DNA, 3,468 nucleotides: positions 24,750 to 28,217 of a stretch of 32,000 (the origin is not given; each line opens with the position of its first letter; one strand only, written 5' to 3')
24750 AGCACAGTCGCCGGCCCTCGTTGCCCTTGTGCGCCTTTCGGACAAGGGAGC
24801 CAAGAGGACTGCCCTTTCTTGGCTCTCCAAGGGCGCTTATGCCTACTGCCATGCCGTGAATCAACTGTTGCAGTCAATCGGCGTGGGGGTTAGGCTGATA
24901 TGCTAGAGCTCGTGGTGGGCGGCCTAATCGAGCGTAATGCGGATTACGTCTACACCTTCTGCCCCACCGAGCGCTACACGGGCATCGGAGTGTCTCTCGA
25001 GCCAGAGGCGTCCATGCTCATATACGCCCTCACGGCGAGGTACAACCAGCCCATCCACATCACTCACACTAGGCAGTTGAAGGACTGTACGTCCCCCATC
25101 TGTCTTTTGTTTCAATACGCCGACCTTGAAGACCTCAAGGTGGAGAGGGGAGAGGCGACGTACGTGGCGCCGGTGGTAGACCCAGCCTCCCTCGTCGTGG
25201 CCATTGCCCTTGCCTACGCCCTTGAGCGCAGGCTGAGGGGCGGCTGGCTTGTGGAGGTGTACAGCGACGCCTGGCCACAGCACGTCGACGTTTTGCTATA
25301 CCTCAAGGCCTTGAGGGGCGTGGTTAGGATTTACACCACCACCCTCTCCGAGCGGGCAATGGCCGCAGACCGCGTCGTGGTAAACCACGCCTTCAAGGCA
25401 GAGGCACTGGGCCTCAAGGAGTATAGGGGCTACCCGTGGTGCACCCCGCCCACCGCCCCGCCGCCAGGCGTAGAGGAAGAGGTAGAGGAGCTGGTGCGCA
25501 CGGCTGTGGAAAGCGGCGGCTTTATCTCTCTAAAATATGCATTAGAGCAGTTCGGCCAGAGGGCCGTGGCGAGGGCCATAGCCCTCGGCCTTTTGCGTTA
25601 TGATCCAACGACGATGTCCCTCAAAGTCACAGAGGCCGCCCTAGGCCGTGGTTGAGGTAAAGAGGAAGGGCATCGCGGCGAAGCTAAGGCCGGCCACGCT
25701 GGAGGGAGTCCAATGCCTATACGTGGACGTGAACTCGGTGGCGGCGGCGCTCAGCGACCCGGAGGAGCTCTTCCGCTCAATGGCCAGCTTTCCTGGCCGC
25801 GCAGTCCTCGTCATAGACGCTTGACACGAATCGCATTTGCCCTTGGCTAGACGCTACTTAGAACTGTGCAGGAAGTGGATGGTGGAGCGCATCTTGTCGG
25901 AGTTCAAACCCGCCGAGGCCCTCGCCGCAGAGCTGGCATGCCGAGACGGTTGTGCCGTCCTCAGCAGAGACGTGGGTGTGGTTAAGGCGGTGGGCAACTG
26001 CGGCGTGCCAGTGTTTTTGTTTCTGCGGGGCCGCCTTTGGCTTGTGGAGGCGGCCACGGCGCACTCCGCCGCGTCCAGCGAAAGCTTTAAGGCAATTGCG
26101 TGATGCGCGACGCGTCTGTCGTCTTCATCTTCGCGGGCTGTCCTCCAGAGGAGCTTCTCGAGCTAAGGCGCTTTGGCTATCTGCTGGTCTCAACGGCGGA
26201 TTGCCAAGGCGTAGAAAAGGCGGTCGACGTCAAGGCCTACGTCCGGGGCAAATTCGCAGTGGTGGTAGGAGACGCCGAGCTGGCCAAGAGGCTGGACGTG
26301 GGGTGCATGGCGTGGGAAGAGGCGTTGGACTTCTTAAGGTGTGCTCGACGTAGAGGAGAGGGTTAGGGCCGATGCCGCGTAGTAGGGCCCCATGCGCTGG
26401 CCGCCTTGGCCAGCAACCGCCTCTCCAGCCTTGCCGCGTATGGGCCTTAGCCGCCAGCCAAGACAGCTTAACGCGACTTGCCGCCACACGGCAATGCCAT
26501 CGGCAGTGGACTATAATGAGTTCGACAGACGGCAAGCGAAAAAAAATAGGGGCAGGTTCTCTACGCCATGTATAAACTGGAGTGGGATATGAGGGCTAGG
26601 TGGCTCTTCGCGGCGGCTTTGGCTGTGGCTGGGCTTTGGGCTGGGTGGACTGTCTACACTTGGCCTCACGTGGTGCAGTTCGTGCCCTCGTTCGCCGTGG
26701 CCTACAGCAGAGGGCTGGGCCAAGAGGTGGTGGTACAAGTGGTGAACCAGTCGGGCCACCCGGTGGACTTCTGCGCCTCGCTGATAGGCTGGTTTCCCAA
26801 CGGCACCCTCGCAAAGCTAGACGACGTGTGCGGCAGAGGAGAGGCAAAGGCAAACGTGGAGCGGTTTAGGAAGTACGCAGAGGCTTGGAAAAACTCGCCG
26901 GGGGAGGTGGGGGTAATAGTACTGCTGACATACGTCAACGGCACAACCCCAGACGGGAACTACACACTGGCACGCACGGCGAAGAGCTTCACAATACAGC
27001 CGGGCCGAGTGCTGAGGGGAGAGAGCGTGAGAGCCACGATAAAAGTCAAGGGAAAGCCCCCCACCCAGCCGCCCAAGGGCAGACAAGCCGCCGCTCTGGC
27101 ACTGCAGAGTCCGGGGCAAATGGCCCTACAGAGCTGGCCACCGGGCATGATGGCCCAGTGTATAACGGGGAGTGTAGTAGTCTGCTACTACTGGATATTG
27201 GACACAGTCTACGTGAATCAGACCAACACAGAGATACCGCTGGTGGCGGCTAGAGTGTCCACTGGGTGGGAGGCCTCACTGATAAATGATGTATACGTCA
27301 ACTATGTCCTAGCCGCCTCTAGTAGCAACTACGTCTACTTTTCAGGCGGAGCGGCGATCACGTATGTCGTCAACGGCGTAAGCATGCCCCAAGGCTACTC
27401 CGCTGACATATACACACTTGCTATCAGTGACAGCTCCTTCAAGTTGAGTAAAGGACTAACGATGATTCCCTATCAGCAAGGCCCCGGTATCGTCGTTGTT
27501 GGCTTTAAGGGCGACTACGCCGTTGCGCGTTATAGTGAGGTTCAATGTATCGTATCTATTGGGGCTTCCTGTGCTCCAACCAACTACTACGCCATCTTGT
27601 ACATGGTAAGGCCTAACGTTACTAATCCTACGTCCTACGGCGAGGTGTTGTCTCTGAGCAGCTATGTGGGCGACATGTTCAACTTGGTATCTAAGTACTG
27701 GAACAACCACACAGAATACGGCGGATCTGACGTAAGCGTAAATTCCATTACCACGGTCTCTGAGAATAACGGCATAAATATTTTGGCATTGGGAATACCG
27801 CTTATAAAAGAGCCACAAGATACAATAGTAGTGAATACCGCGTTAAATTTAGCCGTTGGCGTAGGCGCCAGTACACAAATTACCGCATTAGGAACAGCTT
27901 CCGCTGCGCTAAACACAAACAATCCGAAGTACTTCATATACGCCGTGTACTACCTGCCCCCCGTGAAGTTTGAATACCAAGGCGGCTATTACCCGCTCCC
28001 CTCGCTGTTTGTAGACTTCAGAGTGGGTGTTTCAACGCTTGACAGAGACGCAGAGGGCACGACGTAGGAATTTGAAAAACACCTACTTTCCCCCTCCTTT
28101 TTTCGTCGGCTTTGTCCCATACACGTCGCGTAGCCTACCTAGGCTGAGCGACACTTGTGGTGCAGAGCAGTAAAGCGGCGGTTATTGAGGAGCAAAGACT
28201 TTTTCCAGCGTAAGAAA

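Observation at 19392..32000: Plus-strand-only cluster that looks like an archaeal conjugation / DNA-import (T4SS-related, Ced/Ted-type) machine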

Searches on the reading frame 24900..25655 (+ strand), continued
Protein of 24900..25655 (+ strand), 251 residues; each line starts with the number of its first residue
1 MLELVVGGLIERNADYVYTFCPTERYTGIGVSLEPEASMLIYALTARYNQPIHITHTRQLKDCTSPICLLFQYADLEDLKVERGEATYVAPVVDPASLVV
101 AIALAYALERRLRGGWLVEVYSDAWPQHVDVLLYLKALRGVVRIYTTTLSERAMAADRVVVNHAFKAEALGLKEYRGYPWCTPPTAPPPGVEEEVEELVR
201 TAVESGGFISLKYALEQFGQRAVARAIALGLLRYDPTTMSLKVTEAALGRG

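Call 90: find_related_loci(query=A2, collection=metagenome_contigs, flank=10000)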
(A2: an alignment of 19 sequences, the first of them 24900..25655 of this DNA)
Query A2 (251 aa) in metagenome_contigs; peptide patterns used: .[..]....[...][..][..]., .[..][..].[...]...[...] (x = any residue, [..] = any of these).
220 stretches matched a pattern; 152 encode a relative of the query (tblastn E <= 1e-3); the best 80 are kept; 80 distinct loci.
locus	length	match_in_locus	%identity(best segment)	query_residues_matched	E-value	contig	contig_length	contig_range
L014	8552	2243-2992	91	1-250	7e-149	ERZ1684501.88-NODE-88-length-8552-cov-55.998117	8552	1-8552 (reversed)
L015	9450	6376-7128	90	1-251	1e-148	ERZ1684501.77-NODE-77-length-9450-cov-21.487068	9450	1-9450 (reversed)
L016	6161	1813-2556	90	1-248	2e-147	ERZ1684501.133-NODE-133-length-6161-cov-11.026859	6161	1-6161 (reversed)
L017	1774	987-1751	48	1-248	1e-69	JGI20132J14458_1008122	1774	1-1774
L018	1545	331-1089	47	1-248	5e-69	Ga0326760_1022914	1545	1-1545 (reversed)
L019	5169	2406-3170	47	1-248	3e-65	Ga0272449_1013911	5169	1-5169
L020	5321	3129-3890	47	1-248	1e-64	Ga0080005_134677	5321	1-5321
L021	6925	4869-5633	46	1-248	2e-64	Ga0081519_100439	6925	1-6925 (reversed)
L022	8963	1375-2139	46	1-248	2e-64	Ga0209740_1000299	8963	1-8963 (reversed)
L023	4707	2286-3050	45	1-248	2e-63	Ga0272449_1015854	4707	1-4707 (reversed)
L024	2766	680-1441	46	1-248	5e-64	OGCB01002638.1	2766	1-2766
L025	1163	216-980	47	1-248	7e-68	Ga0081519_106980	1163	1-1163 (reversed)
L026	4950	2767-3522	44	1-248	2e-63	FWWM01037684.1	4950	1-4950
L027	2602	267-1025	45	1-248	2e-63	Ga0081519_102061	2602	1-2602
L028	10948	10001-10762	45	1-248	7e-63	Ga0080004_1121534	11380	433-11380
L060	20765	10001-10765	43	1-248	1e-60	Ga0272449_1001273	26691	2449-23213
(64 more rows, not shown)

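Call 94: search_protein_families(library=pfam, max_evalue=0.01, proteins=[L060:650-1576:+, L060:1567-2265:+, L060:2685-3311:+, L060:3470-4033:+, L060:4566-5276:+, L060:5273-5593:+, L060:6129-6809:+, L060:6806-7228:+, L060:14649-15146:+, L060:15436-16197:+])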
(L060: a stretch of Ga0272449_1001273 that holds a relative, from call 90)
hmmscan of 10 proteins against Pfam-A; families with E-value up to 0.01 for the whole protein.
L060:650-1576:+ (308 aa): 0 families

L060:1567-2265:+ (232 aa): 0 families

L060:2685-3311:+ (208 aa): 0 families

L060:3470-4033:+ (187 aa): 0 families

L060:4566-5276:+ (236 aa): 5 families
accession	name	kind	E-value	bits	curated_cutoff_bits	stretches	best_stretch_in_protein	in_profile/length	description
PF01656.29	CbiA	-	4.1e-08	33.7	25.4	1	3-150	1-54/125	CobQ/CobB/MinD/ParA nucleotide binding domain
PF13614.12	AAA_31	-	3.1e-06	27.7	27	1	2-40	3-40/177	AAA domain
PF10609.15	ParA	-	0.00029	20.8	27.1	1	2-49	5-51/246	NUBPL iron-transfer P-loop NTPase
PF06564.18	CBP_BcsQ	-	0.0003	20.8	21.3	1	2-112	3-112/234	Cellulose biosynthesis protein BcsQ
PF02374.21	ArsA_ATPase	-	0.00053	19.7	24.3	1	7-39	7-38/305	Anion-transporting ATPase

L060:5273-5593:+ (106 aa): 0 families

L060:6129-6809:+ (226 aa): 0 families

L060:6806-7228:+ (140 aa): 0 families

L060:14649-15146:+ (165 aa): 0 families

L060:15436-16197:+ (253 aa): 0 families

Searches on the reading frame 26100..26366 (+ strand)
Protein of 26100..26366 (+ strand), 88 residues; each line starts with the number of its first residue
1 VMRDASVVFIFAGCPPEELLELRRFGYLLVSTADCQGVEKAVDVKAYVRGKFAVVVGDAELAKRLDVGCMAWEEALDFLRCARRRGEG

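Call 6: search_protein_families(library=pfam, max_evalue=0.1, proteins=[window:26100-26366:+])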
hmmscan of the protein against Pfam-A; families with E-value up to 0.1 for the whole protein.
window:26100-26366:+ (88 aa): 0 families

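Call 61: search_protein_families(library=pfam, max_evalue=1, proteins=[window:26100-26366:+])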
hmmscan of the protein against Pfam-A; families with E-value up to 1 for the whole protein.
window:26100-26366:+ (88 aa): 0 families

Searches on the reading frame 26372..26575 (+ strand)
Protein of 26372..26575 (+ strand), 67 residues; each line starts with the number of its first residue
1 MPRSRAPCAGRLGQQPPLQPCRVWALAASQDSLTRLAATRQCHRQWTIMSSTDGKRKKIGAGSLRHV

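Call 6: search_protein_families(library=pfam, max_evalue=0.1, proteins=[window:26372-26575:+])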
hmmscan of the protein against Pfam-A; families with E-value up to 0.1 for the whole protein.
window:26372-26575:+ (67 aa): 1 family
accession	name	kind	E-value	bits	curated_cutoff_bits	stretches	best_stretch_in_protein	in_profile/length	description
PF08707.16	PriCT_2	-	0.052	14.4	22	1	29-66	44-75/77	Primase C terminal 2 (PriCT-2)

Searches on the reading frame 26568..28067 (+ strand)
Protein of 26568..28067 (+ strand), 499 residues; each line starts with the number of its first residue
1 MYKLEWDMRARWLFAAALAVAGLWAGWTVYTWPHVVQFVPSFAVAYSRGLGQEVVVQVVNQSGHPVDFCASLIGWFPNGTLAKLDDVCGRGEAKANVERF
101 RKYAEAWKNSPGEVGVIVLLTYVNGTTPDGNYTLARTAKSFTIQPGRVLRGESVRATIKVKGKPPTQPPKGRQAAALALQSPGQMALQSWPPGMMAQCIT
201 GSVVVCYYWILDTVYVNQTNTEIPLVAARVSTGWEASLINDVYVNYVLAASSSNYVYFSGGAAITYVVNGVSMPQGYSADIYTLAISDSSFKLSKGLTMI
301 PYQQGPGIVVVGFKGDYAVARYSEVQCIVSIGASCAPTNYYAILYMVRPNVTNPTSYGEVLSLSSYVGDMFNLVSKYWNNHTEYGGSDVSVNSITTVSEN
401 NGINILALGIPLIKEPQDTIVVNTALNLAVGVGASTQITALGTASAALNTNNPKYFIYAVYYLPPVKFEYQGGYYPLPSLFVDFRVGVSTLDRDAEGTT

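Call 5: search_protein_families(library=pfam, max_evalue=0.1, proteins=[window:26568-28067:+])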
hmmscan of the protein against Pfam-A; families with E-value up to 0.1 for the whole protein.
window:26568-28067:+ (499 aa): 1 family
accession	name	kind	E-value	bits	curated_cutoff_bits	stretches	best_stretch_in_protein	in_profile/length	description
PF22460.2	Neopullulanase-like_C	-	0.022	15.5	27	1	44-82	11-49/79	Neopullulanase-like, C-terminal domain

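Call 22: search_protein_families(library=ncbifam, max_evalue=0.01, proteins=[window:26568-28067:+])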
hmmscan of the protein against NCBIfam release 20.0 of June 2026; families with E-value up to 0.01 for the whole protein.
window:26568-28067:+ (499 aa): 0 families

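Call 23: search_protein_families(library=padloc, max_evalue=0.01, proteins=[window:26568-28067:+])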
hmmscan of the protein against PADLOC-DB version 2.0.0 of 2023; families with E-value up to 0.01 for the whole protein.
window:26568-28067:+ (499 aa): 0 families

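Call 36: search_protein_families(library=phrogs, max_evalue=0.01, proteins=[window:26568-28067:+])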
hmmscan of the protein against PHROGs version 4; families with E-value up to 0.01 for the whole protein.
window:26568-28067:+ (499 aa): 0 families
